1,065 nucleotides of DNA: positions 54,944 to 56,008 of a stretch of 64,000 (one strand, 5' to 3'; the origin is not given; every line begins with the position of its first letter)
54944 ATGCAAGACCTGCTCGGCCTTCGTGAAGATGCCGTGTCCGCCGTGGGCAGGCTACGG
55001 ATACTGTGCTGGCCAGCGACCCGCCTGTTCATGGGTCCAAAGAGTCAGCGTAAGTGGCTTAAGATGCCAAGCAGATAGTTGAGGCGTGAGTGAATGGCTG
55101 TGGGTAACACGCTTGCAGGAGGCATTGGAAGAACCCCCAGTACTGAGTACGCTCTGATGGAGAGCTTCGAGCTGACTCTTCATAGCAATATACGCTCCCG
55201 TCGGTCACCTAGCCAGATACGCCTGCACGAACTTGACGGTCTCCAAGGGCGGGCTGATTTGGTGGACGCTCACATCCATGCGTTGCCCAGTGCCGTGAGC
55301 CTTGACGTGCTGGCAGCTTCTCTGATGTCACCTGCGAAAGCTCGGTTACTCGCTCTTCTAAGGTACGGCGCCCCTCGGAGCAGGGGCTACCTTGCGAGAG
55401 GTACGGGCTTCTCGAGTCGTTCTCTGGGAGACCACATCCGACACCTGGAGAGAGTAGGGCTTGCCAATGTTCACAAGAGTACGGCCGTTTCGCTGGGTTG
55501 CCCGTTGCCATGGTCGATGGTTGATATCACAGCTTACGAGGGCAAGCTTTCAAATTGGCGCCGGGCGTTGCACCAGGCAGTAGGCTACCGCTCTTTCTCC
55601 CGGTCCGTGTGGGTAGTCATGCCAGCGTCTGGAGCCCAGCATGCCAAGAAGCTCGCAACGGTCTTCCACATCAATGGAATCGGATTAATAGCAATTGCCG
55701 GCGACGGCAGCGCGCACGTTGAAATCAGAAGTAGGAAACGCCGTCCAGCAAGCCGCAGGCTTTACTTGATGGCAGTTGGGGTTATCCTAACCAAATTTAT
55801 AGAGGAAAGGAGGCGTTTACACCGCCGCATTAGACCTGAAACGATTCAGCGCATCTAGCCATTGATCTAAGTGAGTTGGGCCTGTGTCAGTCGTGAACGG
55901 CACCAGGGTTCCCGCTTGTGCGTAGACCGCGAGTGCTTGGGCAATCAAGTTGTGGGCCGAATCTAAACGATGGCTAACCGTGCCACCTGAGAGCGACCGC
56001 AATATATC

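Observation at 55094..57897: Ser/Thr kinase + TIM-barrel-like protein + wHTH-PD-(D/E)XK nuclease: candidate new anti-phage system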

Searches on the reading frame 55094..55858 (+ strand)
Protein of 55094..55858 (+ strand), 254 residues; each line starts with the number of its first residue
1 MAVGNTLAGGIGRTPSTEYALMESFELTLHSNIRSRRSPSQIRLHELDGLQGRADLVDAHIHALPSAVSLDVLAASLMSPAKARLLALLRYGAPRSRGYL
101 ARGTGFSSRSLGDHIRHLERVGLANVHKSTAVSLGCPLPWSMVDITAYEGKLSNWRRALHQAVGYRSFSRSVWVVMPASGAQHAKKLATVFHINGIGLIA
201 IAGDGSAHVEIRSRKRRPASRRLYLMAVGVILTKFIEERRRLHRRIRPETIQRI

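Call 3: search_protein_families(library=pfam, proteins=[window:55094-55858:+], max_evalue=1)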
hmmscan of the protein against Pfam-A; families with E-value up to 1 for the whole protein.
window:55094-55858:+ (254 aa): 1 family
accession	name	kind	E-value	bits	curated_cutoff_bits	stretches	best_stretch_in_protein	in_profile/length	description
PF12840.13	HTH_20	-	1.3e-06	28.7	27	1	77-126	1-50/51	Helix-turn-helix domain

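Call 4: search_protein_families(library=padloc, proteins=[window:55094-55858:+], max_evalue=1)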
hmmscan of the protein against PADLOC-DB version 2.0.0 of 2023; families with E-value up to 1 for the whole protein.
window:55094-55858:+ (254 aa): 0 families

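Call 5: search_protein_families(library=ncbifam, proteins=[window:55094-55858:+], max_evalue=1)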
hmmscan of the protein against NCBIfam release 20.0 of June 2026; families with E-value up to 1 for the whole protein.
window:55094-55858:+ (254 aa): 1 family
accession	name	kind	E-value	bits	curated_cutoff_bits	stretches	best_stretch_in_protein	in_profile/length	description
NF033788.1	HTH_metalloreg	subfamily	0.066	13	55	1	75-128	6-59/77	metalloregulator ArsR/SmtB family transcription factor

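Call 7: search_protein_families(library=phrogs, proteins=[window:55094-55858:+], max_evalue=1)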
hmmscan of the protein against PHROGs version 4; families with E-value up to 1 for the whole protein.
window:55094-55858:+ (254 aa): 0 families

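Call 12: find_homologous_proteins(query=window:55094-55858:+)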
Query window:55094-55858:+ (254 aa): 111 proteins with E <= 0.001 among 4944 candidates.
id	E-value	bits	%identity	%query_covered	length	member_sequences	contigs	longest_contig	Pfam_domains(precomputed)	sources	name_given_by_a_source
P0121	9.7e-157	537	98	100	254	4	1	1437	PF12840.14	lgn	-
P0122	3.7e-123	428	78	100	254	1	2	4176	PF12840.14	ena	-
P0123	1.7e-121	422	83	92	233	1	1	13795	PF12840.14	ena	-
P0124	5.8e-121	420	78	99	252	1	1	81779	PF12840.14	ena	-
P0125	1.9e-114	399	80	90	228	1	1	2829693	PF12840.14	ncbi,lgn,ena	-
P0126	6.1e-110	384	70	100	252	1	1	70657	PF12840.14,PF12802.14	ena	-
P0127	3.7e-109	382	74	95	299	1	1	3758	PF12840.14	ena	-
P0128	4.3e-109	382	73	95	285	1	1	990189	PF12840.14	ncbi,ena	-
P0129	1.2e-107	377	68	100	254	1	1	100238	PF12840.14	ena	-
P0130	1.3e-104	367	74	92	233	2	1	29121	PF12840.14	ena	-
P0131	1.4e-101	357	72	90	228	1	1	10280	PF12840.14,PF12802.14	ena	-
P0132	1.2e-100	354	70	94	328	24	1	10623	PF12840.14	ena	-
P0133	2.4e-99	350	74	86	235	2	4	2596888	PF12840.14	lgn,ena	-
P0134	1.7e-98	347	72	88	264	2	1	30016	PF12840.14,PF12802.14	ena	-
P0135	2.5e-98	346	72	90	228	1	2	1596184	PF12840.14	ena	-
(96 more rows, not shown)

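Call 19: search_solved_structures(query=A2, max_evalue=10)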
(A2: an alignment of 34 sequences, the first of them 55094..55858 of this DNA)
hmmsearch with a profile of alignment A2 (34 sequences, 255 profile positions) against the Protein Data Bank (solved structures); distinct sequences matched with E-value up to 10: 26.
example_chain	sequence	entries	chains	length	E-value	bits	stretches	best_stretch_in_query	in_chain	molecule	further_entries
3cuo_A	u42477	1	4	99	0.0033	19.8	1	73-132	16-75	Uncharacterized HTH-type transcriptional regulator ygaV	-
1uly_A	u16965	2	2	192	0.0097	18.3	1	80-130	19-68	hypothetical protein PH1932 | hypothetical transcription regulator protein, PH1932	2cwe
1z7u_A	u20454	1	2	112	0.021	17.2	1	82-127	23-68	hypothetical protein EF0647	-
7oyk_AAA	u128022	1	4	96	0.027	16.8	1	82-131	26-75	Central glycolytic genes regulator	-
6j0e_A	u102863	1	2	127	0.045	16.1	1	74-135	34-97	Arsenic responsive repressor ArsR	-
2hzt_A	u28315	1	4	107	0.056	15.8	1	83-126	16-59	Putative HTH-type transcriptional regulator ytcD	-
1r22_A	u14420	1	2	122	0.16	14.3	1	70-130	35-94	Transcriptional repressor smtB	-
8r3g_C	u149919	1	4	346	0.16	14.3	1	83-131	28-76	Central glycolytic genes regulator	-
3nrv_A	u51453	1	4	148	0.16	14.3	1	81-132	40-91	Putative transcriptional regulator (MarR/EmrR family)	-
2cyy_A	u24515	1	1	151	0.18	14.2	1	86-126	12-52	Putative HTH-type transcriptional regulator PH1519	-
6jmi_A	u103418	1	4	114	0.19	14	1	76-132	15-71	Uncharacterized HTH-type transcriptional regulator Rv0081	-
1ri7_A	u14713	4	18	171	0.22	13.9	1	86-126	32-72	Putative transcriptional regulator | Putative HTH-type transcriptional regulator PH1519 | Uncharacterized HTH-type transcriptional regulator PH1519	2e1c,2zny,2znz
1r1t_A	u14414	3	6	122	0.32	13.3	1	70-130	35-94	Transcriptional repressor smtB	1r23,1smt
2jsc_A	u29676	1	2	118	0.32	13.3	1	71-127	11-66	Transcriptional regulator Rv1994c/MT2050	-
1yyv_A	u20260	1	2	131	0.33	13.2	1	84-125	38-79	putative transcriptional regulator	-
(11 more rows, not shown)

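Call 26: predict_structure(alignment_id=A2)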
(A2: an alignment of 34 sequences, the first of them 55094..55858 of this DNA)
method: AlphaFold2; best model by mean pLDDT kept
length: 254 residues; sequences in the alignment: 34
mean_pLDDT: 87.8   pTM: 0.83
mean pLDDT of the five models: 87.8, 87.5, 86.8, 86.7, 85.6
residues with pLDDT >= 90: 180; 70-90: 46; 50-70: 12; < 50: 16
segments of 3 or more residues with pLDDT < 50: 1-11, 250-254
pLDDT, mean of each block of 10 residues (from residue 1): 37 74 89 69 84 89 90 96 97 95 97 98 95 96 95 92 94 96 92 96 92 95 97 92 65 42
secondary structure, 60 per line:
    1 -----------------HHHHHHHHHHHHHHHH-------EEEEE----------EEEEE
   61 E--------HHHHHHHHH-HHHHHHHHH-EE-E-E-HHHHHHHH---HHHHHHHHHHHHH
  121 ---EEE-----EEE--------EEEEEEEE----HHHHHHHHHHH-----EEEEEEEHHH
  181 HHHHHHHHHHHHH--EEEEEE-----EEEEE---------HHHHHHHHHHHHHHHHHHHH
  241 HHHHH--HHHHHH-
elements in order: H18-33 E41-45 E56-61 H70-78 H80-88 H97-104 H108-120 E124-126 E132-134 E143-150 H155-165 E171-177 H178-193 E196-201 E207-211 H221-245 H248-253

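Call 29: fold_search(model_id=the predicted structure, library=pdb)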
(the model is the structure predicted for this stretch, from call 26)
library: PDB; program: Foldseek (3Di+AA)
matches with E <= 10: 1037; with E <= 0.001: 0
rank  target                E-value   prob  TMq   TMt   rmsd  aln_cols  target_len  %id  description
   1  3cuo_D                3.0e-02  1.00  0.23  0.59   2.4        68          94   22  Crystal structure of the predicted DNA-binding transcriptional regulator from E. coli (released 2008-06-17)
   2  2ph7_B                3.2e-02  0.66  0.25  0.29  17.8       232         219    8  Crystal structure of AF2093 from Archaeoglobus fulgidus (released 2007-05-08)
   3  3cuo_C                3.8e-02  1.00  0.23  0.57   2.1        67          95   25  Crystal structure of the predicted DNA-binding transcriptional regulator from E. coli (released 2008-06-17)
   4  4o5v                  3.8e-02  0.98  0.17  0.20   8.3        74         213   19  Crystal structure of T. acidophilum IdeR (released 2014-11-05)
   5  4o6j                  5.2e-02  0.98  0.17  0.20   7.9        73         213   18  Crystal sturucture of T. acidophilum IdeR (released 2014-05-21)
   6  2hr3_B                5.5e-02  0.80  0.18  0.32  14.6       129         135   20  Crystal structure of putative transcriptional regulator protein from Pseudomonas aeruginosa PA01 at 2.4 A resolution (released 2006-09-19)
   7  8bie_A                6.6e-02  1.00  0.22  0.18   2.6        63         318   22  O-Methyltransferase Plu4894 in complex with SAH (released 2023-03-08)
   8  8bij_A                8.4e-02  1.00  0.22  0.17   2.4        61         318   23  O-Methyltransferase Plu4894 (mutant I88M, W91L, C97Y, S142L, G146V, Y258M, L270F, S309Y) in complex with SAH (released 2023-03-08)
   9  2hr3_A                8.4e-02  0.60  0.20  0.34  17.7       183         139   17  Crystal structure of putative transcriptional regulator protein from Pseudomonas aeruginosa PA01 at 2.4 A resolution (released 2006-09-19)
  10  6g2h_A                8.4e-02  0.20  0.20  0.08  16.0       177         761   10  Filament of acetyl-CoA carboxylase and BRCT domains of BRCA1 (ACC-BRCT) core at 4.6 A resolution (released 2018-06-13)
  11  8bif_D                9.0e-02  0.99  0.22  0.18   2.6        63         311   16  O-Methyltransferase Plu4892 in complex with SAH (released 2023-03-08)
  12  1r22_B                9.0e-02  0.99  0.24  0.58   5.0        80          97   26  Crystal structure of the cyanobacterial metallothionein repressor SmtB (C14S/C61S/C121S mutant) in the Zn2alpha5-form (released 2004-05-18)
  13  5kvr                  9.0e-02  0.93  0.19  0.55   8.8        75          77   24  X-Ray Crystal Structure of a Fragment (1-75) of a Transcriptional Regulator PdhR from Escherichia coli CFT073 (released 2016-11-02)
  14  8big_A                1.0e-01  0.99  0.22  0.18   2.7        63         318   19  O-Methyltransferase Plu4895 in complex with SAH (released 2023-03-08)
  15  2y75_A                1.0e-01  0.91  0.18  0.34   7.4        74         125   18  The Structure of CymR (YrzC) the Global Cysteine Regulator of B. subtilis (released 2011-08-03)
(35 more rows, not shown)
